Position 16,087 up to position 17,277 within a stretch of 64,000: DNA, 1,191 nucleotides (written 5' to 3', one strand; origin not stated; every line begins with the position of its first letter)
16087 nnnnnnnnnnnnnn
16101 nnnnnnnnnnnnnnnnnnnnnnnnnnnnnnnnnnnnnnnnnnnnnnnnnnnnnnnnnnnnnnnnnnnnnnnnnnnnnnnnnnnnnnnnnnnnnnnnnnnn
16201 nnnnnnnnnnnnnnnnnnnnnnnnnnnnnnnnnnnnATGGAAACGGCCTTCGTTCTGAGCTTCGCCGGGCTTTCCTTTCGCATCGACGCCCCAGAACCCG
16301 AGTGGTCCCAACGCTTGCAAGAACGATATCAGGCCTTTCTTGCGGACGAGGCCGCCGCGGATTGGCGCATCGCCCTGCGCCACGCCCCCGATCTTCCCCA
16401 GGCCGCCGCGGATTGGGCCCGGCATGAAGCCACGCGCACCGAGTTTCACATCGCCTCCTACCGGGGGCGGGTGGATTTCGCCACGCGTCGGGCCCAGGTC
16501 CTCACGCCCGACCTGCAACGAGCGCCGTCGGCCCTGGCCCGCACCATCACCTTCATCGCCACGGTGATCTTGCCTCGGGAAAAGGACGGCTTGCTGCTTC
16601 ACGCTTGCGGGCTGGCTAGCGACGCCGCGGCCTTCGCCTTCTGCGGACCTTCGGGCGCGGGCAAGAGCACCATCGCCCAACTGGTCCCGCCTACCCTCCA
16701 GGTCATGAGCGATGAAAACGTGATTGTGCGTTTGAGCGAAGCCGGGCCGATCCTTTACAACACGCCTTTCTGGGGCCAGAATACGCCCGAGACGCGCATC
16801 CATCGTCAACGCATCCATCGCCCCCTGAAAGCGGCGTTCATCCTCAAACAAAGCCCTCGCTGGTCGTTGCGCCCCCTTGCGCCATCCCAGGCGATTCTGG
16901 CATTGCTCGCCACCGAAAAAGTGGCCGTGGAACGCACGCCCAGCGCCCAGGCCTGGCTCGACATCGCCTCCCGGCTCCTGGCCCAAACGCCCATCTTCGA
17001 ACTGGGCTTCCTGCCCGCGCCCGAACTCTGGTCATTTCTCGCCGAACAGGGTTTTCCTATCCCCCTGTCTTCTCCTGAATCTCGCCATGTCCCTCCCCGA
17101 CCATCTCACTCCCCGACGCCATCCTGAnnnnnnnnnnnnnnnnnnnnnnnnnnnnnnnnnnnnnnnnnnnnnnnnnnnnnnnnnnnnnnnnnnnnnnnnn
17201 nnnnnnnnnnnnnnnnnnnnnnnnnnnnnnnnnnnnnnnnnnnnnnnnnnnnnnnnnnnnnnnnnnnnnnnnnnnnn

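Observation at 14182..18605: Unclassified RiPP-like cassette (rSAM/SPASM + PqqD + HprK-like kinase + S26-like peptidase + NTP_transf_5) embedded in a glycan locus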

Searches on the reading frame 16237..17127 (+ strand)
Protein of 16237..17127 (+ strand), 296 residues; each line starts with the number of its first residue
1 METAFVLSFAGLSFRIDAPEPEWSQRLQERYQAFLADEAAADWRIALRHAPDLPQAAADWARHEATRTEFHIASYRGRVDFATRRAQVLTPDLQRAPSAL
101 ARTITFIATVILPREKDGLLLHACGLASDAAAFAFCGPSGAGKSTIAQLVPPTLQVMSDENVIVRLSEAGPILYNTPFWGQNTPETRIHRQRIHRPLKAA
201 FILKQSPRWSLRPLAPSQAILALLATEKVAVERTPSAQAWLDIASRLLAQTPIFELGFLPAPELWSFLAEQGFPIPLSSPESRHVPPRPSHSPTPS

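Call 3: search_protein_families(library=pfam, proteins=[window:16237-17127:+], max_evalue=0.01)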
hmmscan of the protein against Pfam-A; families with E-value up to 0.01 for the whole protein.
window:16237-17127:+ (296 aa): 1 family
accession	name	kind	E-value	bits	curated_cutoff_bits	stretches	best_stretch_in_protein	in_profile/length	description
PF13671.12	AAA_33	-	0.00062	20.5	27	0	134-168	3-39/143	AAA domain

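Call 4: search_protein_families(library=ncbifam, proteins=[window:16237-17127:+], max_evalue=0.01)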
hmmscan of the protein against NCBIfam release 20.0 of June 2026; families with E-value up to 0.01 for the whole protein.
window:16237-17127:+ (296 aa): 5 families
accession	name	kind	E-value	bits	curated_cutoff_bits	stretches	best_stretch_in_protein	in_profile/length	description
TIGR04352.1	HprK_rel_A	equivalog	1.9e-07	30.5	200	1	68-168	48-147/280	HprK-related kinase A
TIGR04249.1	SCM_chp_ScmC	equivalog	5.4e-07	29.2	125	1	114-221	121-231/292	SynChlorMet cassette protein ScmC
TIGR04355.1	HprK_rel_B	hypoth_equivalog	2e-06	27.2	200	1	116-175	142-202/351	HprK-related kinase B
NF006746.0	PRK09270.1-5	subfamily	0.00026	20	250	0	133-159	24-50/210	nucleoside/nucleotide kinase family protein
NF006744.0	PRK09270.1-3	equivalog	0.0033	16.9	281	0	133-154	26-47/213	nucleoside/nucleotide kinase family protein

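Call 31: search_solved_structures(query=window:16237-17127:+, max_evalue=10)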
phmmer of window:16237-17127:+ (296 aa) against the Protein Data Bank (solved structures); distinct sequences matched with E-value up to 10: 17.
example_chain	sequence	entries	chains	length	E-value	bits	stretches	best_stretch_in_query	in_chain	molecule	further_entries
4mrn_A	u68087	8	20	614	0.017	18.1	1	89-150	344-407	ABC transporter related protein | ATM1-type heavy metal exporter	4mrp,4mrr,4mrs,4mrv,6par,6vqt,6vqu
6paq_A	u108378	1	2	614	0.017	18.1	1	89-150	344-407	ATM1-type heavy metal exporter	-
6pao_A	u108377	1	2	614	0.017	18.1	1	89-150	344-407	ATM1-type heavy metal exporter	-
6pan_A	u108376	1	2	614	0.017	18.1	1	89-150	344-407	ATM1-type heavy metal exporter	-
6pam_A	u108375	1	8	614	0.017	18.1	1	89-150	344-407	ATM1-type heavy metal exporter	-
6c2u_A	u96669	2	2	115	0.019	17.9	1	132-154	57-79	phosphate-loop protein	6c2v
9ip0_A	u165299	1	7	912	0.83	12.5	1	129-167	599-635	Chaperone protein ClpB1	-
2ix8_A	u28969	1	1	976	0.85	12.5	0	130-150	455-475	ELONGATION FACTOR 3A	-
2iw3_A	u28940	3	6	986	0.87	12.4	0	130-150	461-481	ELONGATION FACTOR 3A | ELONGATION FACTOR 3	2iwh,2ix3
8yld_v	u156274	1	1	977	0.89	12.4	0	130-150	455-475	Elongation factor 3A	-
7b7d_EF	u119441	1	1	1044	1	12.2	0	130-150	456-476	Elongation factor 3A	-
6s47_Bi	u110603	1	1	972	1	12.2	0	115-152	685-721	[NU+] prion formation protein 1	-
8ylr_v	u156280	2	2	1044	1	12.2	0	130-150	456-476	Elongation factor 3A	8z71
7dv5_U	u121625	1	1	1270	1.7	11.5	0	132-151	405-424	Bile salt export pump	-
8pmd_A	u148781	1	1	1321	1.9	11.4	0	132-151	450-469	Bile salt export pump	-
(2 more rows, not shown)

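Call 33: find_homologous_proteins(query=window:16237-17124:+, max_evalue=0.00001)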
Query window:16237-17124:+ (296 aa): 148 proteins with E <= 0.00001 among 8000 candidates; the best 120 are listed.
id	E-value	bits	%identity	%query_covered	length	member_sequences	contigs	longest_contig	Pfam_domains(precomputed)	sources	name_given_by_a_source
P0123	5.8e-185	632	97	100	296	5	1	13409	PF27840.1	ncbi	-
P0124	2.3e-147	508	86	90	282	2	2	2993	PF27840.1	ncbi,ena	-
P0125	9.3e-110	385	65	92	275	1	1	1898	PF27840.1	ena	-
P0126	6.9e-106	372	60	93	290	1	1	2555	PF27840.1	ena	-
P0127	8.1e-102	359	66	84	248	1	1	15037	PF27840.1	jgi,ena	-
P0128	5.4e-93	330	58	92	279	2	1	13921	PF27840.1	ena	-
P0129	9.7e-83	296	53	92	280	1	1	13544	PF27840.1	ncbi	-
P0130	2.0e-73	266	47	91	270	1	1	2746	PF27840.1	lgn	-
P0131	1.3e-72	263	49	90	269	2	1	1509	PF27840.1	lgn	-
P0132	1.2e-71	260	47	91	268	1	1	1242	PF01293.26,PF27840.1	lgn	-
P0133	1.3e-70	256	46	91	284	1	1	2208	PF27840.1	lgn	-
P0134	1.7e-70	256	48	91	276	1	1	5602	PF27840.1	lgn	-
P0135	4.3e-70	255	49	91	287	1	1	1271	PF27840.1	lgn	-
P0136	9.1e-70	254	49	93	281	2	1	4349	PF27840.1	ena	-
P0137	6.1e-69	251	48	90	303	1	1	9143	PF27840.1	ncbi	-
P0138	1.1e-68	250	48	89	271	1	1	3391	PF27840.1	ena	-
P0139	3.0e-68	249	45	92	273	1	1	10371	PF27840.1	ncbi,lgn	-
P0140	3.1e-68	249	45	92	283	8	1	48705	PF27840.1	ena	-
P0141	9.6e-68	247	46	90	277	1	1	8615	PF27840.1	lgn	-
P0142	9.5e-67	244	42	92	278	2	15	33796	PF27840.1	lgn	-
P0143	1.3e-66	243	46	90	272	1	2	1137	PF27840.1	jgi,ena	-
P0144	2.9e-66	242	46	89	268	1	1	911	PF27840.1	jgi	jgi:hypothetical protein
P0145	3.1e-66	242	44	92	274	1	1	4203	PF27840.1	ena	-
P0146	4.4e-66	242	47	90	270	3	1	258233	PF27840.1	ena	-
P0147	5.6e-66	241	47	90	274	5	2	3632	PF27840.1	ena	-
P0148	7.0e-66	241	46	89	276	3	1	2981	PF27840.1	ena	-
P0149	2.4e-65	239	46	89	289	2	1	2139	PF27840.1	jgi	jgi:hypothetical protein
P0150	4.4e-65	238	45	90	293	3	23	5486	PF27840.1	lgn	-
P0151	7.4e-65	238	44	89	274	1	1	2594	PF27840.1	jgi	-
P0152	8.6e-65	237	44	92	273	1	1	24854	PF27840.1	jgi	jgi:hypothetical protein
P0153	1.1e-64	237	46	91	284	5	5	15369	PF27840.1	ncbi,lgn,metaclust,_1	metaclust:\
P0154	1.2e-64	237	44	92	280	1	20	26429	PF27840.1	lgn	-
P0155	1.4e-64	237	45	91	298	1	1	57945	PF27840.1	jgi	jgi:hypothetical protein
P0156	1.5e-64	237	44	92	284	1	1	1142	PF27840.1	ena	-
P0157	3.3e-64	235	43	91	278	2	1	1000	PF27840.1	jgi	jgi:hypothetical protein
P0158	4.7e-64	235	46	89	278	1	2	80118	PF27840.1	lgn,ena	-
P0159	7.0e-64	234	44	91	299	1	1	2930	PF27840.1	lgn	-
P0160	1.1e-63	234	42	97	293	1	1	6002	PF27840.1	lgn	-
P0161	1.7e-63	233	45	90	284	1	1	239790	PF27840.1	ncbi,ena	-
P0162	2.4e-63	233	46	90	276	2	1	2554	PF27840.1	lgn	-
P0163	7.1e-63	231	43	92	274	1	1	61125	PF27840.1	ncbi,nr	ncbi:MAG: hypothetical protein U9R25_20200 [Chloroflexota bacterium]|nr:hypothetical protein [Chloro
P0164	1.1e-62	230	43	89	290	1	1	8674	PF27840.1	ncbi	-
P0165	1.2e-62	230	45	91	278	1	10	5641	PF27840.1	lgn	-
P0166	1.3e-62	230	44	89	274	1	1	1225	PF27840.1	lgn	-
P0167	2.2e-62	229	44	91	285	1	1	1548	PF27840.1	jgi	jgi:hypothetical protein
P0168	3.0e-62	229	44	90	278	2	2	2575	PF27840.1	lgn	-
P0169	3.3e-62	229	42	91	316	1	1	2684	PF27840.1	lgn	-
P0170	3.5e-62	229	42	90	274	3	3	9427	PF27840.1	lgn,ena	-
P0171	3.7e-62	229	44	91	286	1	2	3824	PF27840.1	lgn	-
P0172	1.0e-61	227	44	93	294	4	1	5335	PF27840.1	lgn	-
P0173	7.7e-61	224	43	90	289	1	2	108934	PF27840.1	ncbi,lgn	-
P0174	7.8e-61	224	46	89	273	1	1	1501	PF27840.1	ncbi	-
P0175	2.4e-60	223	50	74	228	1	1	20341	PF27840.1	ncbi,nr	ncbi:MAG: hypothetical protein GXP37_01040 [Chloroflexi bacterium]|nr:hypothetical protein [Chlorofl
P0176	5.0e-60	222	43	91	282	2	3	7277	PF27840.1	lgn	-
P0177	5.5e-60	222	45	91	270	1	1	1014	PF27840.1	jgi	jgi:hypothetical protein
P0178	6.4e-60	221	44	91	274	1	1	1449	PF27840.1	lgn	-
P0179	6.6e-60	221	43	90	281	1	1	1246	PF27840.1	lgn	-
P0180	8.0e-60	221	44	90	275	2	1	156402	PF27840.1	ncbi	-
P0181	3.4e-59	219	43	90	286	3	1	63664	PF27840.1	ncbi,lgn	-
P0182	7.8e-59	218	45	90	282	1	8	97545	PF27840.1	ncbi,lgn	-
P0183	1.1e-58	217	43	91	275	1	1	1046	PF27840.1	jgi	jgi:hypothetical protein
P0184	1.9e-58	217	46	83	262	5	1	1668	PF27840.1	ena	-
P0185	6.6e-58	215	44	86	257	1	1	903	PF27840.1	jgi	jgi:hypothetical protein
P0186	7.7e-58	215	43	89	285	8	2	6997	PF27840.1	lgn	-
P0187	1.5e-57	214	42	89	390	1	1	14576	PF27840.1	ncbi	-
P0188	1.8e-57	213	38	91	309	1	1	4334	PF27840.1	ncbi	-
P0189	1.8e-57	213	42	91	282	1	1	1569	PF27840.1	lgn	-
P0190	2.0e-56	210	41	89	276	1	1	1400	PF27840.1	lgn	-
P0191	4.1e-56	209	42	89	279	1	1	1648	PF27840.1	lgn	-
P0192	4.6e-56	209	44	89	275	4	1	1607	PF27840.1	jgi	jgi:hypothetical protein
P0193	1.0e-54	204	41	93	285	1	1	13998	PF27840.1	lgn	-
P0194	2.0e-54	203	42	89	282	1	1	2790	PF27840.1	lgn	-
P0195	3.7e-54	202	41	90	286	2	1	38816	PF27840.1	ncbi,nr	ncbi:MAG: hypothetical protein RMN53_08960 [Anaerolineae bacterium]|nr:hypothetical protein [Anaerol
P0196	1.6e-53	200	42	82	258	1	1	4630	PF27840.1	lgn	-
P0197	4.8e-53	199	41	91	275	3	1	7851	PF27840.1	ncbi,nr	ncbi:MAG: hypothetical protein BWY52_02076 [Chloroflexi bacterium ADurb.Bin325]|nr:MAG: hypothetical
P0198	1.8e-52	197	42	90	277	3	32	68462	PF27840.1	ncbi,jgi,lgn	-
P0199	9.6e-52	195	38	93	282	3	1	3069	PF27840.1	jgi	jgi:hypothetical protein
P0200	1.9e-51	194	40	89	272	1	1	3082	PF27840.1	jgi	jgi:hypothetical protein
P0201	2.9e-45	173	48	62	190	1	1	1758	PF27840.1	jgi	jgi:hypothetical protein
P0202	2.8e-43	167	49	61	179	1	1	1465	PF27840.1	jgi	jgi:hypothetical protein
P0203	8.6e-43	165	45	63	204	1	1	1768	PF27840.1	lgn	-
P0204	1.4e-42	164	50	54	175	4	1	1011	PF27840.1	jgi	jgi:hypothetical protein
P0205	1.7e-41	161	46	65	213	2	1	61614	PF27840.1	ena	-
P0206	6.3e-25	107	33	90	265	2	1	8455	PF27840.1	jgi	jgi:hypothetical protein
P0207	9.6e-22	96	31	67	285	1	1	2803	PF27840.1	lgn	-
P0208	1.2e-19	89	30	90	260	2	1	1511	PF27840.1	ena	-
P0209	9.1e-18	83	29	89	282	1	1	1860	PF27840.1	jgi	jgi:hypothetical protein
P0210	2.8e-17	81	31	54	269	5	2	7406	PF27840.1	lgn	-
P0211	1.8e-16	79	30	88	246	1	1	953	PF27840.1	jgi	jgi:hypothetical protein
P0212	1.8e-16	79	33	85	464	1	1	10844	PF27840.1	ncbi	-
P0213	4.8e-16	77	30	89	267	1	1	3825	PF27840.1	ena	-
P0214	7.0e-16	77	28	88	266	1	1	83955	PF27840.1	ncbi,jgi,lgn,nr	ncbi:MAG: hypothetical protein JWO37_30 [Acidimicrobiales bacterium]|jgi:hypothetical protein|nr:hyp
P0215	1.9e-15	75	29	89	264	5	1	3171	PF27840.1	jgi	jgi:hypothetical protein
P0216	2.8e-15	75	30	87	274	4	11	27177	PF27840.1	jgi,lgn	jgi:hypothetical protein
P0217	3.9e-15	74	35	53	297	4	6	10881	PF27840.1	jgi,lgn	jgi:hypothetical protein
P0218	6.6e-15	74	29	88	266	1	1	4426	PF27840.1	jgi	jgi:hypothetical protein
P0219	7.7e-15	73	29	74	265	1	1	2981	PF27840.1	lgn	-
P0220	1.0e-14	73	37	52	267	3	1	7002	PF27840.1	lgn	-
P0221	6.0e-14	71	29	89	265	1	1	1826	PF27840.1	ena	-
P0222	4.2e-13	68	41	23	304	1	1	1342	PF27840.1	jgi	jgi:hypothetical protein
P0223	5.5e-13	67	37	53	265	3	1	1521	PF27840.1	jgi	-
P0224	7.8e-13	67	27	90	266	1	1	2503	PF27840.1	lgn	-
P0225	1.0e-12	66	28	89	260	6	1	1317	PF27840.1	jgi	-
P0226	2.3e-12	65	29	84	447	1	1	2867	PF27840.1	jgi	jgi:hypothetical protein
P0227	8.6e-12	63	30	89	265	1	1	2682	PF27840.1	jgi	jgi:hypothetical protein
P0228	1.1e-11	63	33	50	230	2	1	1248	PF27840.1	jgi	jgi:hypothetical protein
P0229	1.3e-11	63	31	52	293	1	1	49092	PF27840.1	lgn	-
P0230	1.8e-11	62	28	89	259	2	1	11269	PF27840.1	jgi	jgi:hypothetical protein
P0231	2.2e-11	62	31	59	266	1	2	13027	PF27840.1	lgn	-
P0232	5.0e-11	61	28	90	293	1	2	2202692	PF27840.1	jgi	jgi:hypothetical protein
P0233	5.6e-11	61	35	54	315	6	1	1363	PF27840.1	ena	-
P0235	1.4e-10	59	37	35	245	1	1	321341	PF27840.1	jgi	jgi:hypothetical protein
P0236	1.7e-10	59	30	59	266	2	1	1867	PF27840.1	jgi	jgi:hypothetical protein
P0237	1.9e-10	59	29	58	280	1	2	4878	PF07475.18,PF27840.1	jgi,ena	jgi:hypothetical protein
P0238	2.0e-10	59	32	53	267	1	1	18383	PF27840.1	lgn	-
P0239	3.8e-10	58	32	52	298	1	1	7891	PF27840.1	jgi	jgi:hypothetical protein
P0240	4.1e-10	58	31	59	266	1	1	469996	PF27840.1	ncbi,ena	-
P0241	5.5e-10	57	27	97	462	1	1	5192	PF27840.1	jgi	jgi:hypothetical protein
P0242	1.6e-9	56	29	61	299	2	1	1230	PF27840.1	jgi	jgi:hypothetical protein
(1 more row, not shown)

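Call 34: find_encoding_contigs(protein=P0214, flank=7000, max_places=1)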
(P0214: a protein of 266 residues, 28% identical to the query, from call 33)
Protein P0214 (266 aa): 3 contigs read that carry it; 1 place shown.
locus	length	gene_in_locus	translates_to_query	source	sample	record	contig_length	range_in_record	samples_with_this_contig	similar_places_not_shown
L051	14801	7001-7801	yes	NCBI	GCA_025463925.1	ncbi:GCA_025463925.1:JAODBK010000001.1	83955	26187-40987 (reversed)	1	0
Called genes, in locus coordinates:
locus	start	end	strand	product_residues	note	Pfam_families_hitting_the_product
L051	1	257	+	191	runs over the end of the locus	PF00072:Response_reg (weak), PF08281:Sigma70_r4_2 (faint), PF00196:GerE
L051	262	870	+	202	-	PF00196:GerE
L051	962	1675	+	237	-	PF00196:GerE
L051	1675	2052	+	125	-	-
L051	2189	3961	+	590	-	PF13196:DUF4012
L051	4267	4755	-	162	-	-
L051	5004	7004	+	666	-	PF02706:Wzz, PF01656:CbiA (weak), PF13614:AAA_31 (faint)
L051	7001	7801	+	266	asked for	PF27840:ScmC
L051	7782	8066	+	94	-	PF05402:PqqD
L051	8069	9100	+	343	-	PF04055:Radical_SAM, PF13186:SPASM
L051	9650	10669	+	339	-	PF14907:NTP_transf_5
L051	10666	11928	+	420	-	PF04932:Wzy_C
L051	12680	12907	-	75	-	-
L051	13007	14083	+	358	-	PF13439:Glyco_transf_4, PF13579:Glyco_trans_4_4 (weak), PF20706:GT4-conflict (weak), PF00534:Glycos_transf_1, PF13692:Glyco_trans_1_4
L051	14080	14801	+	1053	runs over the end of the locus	PF00535:Glycos_transf_2, PF13641:Glyco_tranf_2_3, PF13632:Glyco_trans_2_3, PF00534:Glycos_transf_1, PF13692:Glyco_trans_1_4, PF13439:Glyco_transf_4, PF13579:Glyco_trans_4_4, PF00534:Glycos_transf_1, +5 more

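Call 35: find_encoding_contigs(protein=P0232, flank=7000, max_places=1)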
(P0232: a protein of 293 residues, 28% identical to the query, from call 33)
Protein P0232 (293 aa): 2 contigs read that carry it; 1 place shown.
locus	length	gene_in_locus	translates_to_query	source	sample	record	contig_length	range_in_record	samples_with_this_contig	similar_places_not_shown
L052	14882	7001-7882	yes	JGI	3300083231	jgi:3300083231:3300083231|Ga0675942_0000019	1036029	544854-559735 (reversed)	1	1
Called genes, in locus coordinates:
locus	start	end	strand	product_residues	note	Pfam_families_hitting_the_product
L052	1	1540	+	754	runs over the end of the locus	PF00390:malic, PF03949:Malic_M, PF01515:PTA_PTB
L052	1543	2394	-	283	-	PF00581:Rhodanese (weak), PF03848:TehB, PF13649:Methyltransf_25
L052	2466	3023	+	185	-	PF02870:Methyltransf_1N, PF01035:DNA_binding_1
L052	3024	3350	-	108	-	PF01638:HxlR (weak), PF12840:HTH_20 (faint), PF01022:HTH_5 (weak), PF13601:HTH_34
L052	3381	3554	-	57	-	-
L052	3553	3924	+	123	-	-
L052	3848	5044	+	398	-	PF00202:Aminotran_3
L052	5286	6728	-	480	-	PF13428:TPR_14 (faint), PF13174:TPR_6 (faint), PF14559:TPR_19 (faint), PF13431:TPR_17 (faint), PF00515:TPR_1 (faint), PF13371:TPR_9, PF13432:TPR_16 (weak), PF07719:TPR_2, +3 more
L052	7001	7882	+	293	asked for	PF27840:ScmC (weak)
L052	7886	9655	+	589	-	PF00664:ABC_membrane, PF13304:AAA_21 (faint), PF00005:ABC_tran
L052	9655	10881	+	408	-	PF14907:NTP_transf_5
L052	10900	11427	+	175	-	-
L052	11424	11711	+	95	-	PF05402:PqqD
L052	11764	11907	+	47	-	-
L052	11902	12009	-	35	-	-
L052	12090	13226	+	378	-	PF00768:Peptidase_S11, PF13354:Beta-lactamase2, PF07943:PBP5_C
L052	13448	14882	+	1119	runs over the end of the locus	PF00082:Peptidase_S8, PF01839:FG-GAP (faint), PF13517:FG-GAP_3, PF07593:UnbV_ASPIC, PF13860:FlgD_ig, PF18962:Por_Secre_tail (weak)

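Call 36: find_encoding_contigs(protein=P0240, flank=7000, max_places=1)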
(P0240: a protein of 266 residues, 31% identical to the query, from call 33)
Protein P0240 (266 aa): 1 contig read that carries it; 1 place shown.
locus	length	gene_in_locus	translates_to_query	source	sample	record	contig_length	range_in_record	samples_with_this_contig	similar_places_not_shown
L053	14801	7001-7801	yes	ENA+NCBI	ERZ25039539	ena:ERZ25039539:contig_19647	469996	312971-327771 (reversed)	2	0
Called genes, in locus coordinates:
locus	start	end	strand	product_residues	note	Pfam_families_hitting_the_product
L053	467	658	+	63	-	PF00196:GerE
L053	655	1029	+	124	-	-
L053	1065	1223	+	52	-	PF00196:GerE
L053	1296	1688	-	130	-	-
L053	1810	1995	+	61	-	PF00196:GerE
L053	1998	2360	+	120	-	-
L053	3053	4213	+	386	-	PF13196:DUF4012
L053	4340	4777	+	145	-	-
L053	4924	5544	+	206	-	PF02706:Wzz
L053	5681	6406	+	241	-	-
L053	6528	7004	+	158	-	-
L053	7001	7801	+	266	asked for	PF27840:ScmC (weak)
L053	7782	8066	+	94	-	PF05402:PqqD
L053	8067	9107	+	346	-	PF04055:Radical_SAM, PF13186:SPASM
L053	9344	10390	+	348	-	PF01073:3Beta_HSD, PF01370:Epimerase, PF07993:NAD_binding_4 (faint), PF13460:NAD_binding_10, PF16363:GDP_Man_Dehyd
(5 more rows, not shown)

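Call 51: find_related_loci(query=A3, collection=metagenome_contigs, flank=8000)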
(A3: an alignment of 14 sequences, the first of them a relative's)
Query A3 (266 aa) in metagenome_contigs; peptide patterns used: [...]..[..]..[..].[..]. (x = any residue, [..] = any of these).
600 stretches matched a pattern (row limit reached: there are more); 16 encode a relative of the query (tblastn E <= 1e-3); 16 distinct loci.
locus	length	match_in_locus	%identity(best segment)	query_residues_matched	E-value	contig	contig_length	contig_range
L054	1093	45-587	34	85-265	3e-33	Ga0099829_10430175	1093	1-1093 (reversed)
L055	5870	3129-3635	33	94-262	4e-28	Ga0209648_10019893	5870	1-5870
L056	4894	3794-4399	32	65-260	3e-24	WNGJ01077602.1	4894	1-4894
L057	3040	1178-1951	29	5-257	5e-17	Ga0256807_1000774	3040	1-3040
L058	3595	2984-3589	30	5-206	9e-17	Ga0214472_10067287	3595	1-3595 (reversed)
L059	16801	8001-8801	29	1-263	4e-16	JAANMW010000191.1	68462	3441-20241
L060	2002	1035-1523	30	104-263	9e-16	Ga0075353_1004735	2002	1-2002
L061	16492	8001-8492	29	95-263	6e-15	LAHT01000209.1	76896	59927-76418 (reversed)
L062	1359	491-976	30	104-263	4e-14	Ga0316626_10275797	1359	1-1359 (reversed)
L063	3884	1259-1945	29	28-246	8e-13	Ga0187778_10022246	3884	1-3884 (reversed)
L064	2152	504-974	25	109-263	6e-10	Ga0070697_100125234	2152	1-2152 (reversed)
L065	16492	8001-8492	28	94-256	3e-9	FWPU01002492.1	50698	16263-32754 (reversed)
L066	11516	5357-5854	24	94-261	9e-9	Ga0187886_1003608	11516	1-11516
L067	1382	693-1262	27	78-262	9e-9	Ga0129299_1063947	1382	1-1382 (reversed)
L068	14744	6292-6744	28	76-225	1e-5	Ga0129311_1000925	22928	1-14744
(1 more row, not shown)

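Call 53: predict_structure(alignment_id=A2)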
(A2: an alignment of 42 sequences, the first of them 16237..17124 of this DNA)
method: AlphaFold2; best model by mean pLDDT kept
length: 296 residues; sequences in the alignment: 42
mean_pLDDT: 94.6   pTM: 0.89
mean pLDDT of the five models: 94.6, 94.2, 94.0, 94.0, 94.0
residues with pLDDT >= 90: 264; 70-90: 25; 50-70: 7; < 50: 0
segments of 3 or more residues with pLDDT < 50: none
pLDDT, mean of each block of 10 residues (from residue 1): 94 98 98 90 98 97 96 98 98 98 97 98 97 97 96 96 98 97 92 98 97 98 89 92 98 97 96 89 70 76
secondary structure, 60 per line:
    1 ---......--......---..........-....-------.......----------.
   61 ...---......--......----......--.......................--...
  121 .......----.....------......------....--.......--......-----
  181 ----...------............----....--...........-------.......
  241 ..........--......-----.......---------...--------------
elements in order: E4-9 E12-17 H21-30 E43-49 E60-63 E67-72 E75-80 E85-90 H93-115 E118-127 E132-136 H143-148 E155-158 E161-167 E170-175 E194-205 E210-213 H216-226 H234-250 E253-258 H264-270
